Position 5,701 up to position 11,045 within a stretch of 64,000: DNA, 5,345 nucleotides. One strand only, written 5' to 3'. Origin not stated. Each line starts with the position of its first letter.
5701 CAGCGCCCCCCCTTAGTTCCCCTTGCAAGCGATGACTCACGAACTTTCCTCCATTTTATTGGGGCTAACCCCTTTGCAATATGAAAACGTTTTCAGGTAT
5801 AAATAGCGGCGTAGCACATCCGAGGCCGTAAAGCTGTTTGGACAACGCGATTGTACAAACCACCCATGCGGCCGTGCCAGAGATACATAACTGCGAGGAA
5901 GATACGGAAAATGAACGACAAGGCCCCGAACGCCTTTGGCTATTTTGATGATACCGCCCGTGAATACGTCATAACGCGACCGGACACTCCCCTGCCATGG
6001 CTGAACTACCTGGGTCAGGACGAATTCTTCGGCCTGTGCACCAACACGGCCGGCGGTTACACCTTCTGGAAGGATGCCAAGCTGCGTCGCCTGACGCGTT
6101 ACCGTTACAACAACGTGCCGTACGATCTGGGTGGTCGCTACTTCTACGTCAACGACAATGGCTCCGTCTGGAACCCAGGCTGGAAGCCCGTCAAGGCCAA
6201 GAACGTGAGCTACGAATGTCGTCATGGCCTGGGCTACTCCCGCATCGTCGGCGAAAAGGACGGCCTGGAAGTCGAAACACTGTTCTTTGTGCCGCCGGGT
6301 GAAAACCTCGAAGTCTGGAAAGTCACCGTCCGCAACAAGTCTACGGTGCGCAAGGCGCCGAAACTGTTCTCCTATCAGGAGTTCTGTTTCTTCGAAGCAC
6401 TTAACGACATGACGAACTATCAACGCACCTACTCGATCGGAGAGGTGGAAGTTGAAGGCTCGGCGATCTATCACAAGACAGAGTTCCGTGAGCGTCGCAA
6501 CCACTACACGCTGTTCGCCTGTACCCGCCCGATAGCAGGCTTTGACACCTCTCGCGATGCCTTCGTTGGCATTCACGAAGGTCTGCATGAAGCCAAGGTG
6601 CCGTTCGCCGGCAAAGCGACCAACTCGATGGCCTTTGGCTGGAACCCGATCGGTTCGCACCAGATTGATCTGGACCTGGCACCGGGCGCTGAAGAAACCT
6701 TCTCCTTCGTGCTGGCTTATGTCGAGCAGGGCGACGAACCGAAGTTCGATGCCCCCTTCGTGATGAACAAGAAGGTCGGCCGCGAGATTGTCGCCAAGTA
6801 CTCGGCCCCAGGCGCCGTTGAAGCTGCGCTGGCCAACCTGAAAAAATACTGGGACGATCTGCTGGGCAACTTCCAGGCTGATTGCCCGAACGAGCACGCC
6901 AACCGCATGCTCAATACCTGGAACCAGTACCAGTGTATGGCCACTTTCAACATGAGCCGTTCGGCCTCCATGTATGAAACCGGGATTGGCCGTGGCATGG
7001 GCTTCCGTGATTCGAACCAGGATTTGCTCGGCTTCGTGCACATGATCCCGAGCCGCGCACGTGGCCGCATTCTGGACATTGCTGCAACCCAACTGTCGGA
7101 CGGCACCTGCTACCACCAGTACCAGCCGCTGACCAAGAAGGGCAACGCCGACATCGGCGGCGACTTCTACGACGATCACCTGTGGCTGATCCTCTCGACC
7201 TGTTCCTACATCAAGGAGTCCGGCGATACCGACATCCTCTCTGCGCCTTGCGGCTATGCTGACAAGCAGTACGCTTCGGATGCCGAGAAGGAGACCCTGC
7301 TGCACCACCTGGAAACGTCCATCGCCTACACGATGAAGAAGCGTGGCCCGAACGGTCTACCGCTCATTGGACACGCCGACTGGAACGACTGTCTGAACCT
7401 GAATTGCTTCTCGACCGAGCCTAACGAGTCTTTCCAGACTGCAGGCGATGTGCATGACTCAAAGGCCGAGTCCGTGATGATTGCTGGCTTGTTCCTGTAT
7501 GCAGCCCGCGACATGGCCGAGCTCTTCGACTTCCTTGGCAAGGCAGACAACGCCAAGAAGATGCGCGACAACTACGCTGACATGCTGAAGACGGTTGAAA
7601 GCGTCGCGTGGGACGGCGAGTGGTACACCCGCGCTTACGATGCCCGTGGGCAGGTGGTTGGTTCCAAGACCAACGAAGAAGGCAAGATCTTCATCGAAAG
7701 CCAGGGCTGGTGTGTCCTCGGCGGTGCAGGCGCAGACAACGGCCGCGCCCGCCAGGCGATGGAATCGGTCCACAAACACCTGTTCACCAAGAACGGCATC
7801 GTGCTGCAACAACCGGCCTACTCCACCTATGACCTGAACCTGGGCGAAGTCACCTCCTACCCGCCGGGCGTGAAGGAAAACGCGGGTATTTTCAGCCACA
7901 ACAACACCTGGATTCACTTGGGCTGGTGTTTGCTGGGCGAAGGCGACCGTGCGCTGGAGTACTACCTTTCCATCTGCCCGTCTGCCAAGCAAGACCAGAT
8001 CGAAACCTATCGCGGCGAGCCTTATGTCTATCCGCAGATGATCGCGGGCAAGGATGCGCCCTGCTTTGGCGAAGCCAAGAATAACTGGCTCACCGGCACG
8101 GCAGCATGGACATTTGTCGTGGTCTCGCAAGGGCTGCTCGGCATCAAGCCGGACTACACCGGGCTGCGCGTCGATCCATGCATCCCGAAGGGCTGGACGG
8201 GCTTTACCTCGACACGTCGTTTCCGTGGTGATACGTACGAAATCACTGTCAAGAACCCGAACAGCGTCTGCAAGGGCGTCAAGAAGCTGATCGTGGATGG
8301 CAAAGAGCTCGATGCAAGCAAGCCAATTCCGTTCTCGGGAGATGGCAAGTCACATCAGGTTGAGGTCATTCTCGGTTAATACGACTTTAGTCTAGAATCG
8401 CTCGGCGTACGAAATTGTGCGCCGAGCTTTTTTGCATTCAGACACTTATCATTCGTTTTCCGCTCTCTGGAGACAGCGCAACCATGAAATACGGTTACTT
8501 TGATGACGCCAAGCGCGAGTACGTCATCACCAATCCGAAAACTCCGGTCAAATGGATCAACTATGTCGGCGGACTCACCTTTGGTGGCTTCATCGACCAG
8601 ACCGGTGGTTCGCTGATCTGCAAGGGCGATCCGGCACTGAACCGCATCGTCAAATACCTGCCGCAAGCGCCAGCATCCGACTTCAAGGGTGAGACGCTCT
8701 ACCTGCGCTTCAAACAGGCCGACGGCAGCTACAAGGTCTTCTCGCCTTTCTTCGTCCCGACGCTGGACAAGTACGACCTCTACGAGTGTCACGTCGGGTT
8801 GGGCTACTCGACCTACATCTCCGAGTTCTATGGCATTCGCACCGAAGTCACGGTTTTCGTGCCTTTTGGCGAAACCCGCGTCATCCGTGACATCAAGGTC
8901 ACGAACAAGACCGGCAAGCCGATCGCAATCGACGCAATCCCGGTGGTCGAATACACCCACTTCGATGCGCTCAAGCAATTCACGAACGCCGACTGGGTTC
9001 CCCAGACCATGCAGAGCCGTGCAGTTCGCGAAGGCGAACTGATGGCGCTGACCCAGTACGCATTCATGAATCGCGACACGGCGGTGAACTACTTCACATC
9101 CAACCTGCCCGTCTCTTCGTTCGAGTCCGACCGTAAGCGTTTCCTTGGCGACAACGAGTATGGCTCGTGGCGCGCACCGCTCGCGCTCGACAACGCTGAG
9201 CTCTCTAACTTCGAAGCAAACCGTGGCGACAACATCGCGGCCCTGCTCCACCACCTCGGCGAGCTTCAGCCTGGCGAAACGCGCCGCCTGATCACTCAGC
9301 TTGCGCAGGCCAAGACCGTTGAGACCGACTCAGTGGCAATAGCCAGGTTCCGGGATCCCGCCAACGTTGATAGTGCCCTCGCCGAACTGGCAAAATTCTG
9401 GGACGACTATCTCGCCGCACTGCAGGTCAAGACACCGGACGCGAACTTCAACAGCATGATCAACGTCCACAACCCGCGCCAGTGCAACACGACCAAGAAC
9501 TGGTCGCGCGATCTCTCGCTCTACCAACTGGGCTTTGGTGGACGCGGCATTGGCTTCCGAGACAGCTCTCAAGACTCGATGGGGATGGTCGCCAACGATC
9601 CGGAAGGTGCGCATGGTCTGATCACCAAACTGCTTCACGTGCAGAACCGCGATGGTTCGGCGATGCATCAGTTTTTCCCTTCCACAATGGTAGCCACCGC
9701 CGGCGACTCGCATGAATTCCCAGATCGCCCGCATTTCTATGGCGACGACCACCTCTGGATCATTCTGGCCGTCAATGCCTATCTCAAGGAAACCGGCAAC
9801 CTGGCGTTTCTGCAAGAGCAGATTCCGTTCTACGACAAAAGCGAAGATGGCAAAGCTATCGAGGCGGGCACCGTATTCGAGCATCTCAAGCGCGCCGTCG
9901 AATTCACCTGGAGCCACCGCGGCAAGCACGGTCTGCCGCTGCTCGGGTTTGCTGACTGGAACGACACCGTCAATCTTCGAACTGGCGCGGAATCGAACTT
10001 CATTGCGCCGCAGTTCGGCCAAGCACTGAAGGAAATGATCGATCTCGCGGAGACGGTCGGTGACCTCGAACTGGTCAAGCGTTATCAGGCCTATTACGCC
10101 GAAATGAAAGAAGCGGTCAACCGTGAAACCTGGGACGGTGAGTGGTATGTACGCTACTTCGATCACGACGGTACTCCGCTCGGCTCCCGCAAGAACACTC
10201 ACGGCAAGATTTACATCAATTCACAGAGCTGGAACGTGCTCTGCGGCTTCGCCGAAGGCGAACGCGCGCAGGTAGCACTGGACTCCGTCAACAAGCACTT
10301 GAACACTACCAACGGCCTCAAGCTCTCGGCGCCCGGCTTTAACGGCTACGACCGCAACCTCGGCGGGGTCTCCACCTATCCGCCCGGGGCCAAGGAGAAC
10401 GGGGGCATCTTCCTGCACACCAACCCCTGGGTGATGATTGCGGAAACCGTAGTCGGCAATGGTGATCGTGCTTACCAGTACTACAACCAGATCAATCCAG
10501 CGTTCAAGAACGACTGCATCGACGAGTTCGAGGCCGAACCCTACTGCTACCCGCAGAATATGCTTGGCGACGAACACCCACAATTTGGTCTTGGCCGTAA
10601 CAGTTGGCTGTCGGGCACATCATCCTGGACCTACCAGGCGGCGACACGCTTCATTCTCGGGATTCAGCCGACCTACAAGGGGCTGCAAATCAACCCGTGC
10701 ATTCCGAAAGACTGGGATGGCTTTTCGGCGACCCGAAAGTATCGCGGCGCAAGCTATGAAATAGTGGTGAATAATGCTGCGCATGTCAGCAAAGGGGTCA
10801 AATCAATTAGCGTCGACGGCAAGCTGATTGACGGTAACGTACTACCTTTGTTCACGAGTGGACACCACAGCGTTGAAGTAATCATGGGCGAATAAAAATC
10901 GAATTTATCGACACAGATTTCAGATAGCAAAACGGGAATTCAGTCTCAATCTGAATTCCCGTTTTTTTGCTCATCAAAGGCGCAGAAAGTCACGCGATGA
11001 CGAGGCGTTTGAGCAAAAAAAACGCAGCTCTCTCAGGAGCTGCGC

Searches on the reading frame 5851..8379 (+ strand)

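Call 53: search_protein_families(library=pfam, proteins=[window:5851-8379:+], max_evalue=0.00001)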
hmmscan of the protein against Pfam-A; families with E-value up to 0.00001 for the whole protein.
window:5851-8379:+ (842 aa): 2 families
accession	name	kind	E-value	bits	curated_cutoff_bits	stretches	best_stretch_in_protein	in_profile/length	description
PF17167.11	Glyco_hydro_94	-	1.6e-150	501.9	27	1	333-764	1-420/420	Glycosyl hydrolase 94 superfamily, catalytic domain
PF06165.18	GH94_b-supersand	-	1.1e-74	251.6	23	1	47-288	1-250/251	Glycosyl hydrolase 94, supersandwich domain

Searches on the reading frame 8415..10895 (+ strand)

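Call 53: search_protein_families(library=pfam, proteins=[window:8415-10895:+], max_evalue=0.00001)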
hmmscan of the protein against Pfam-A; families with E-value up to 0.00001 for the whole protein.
window:8415-10895:+ (826 aa): 2 families
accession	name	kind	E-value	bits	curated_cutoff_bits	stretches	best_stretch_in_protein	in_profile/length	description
PF17167.11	Glyco_hydro_94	-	9.7e-134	446.6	27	1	328-749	1-420/420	Glycosyl hydrolase 94 superfamily, catalytic domain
PF06165.18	GH94_b-supersand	-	4.4e-52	177.5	23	1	44-296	1-250/251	Glycosyl hydrolase 94, supersandwich domain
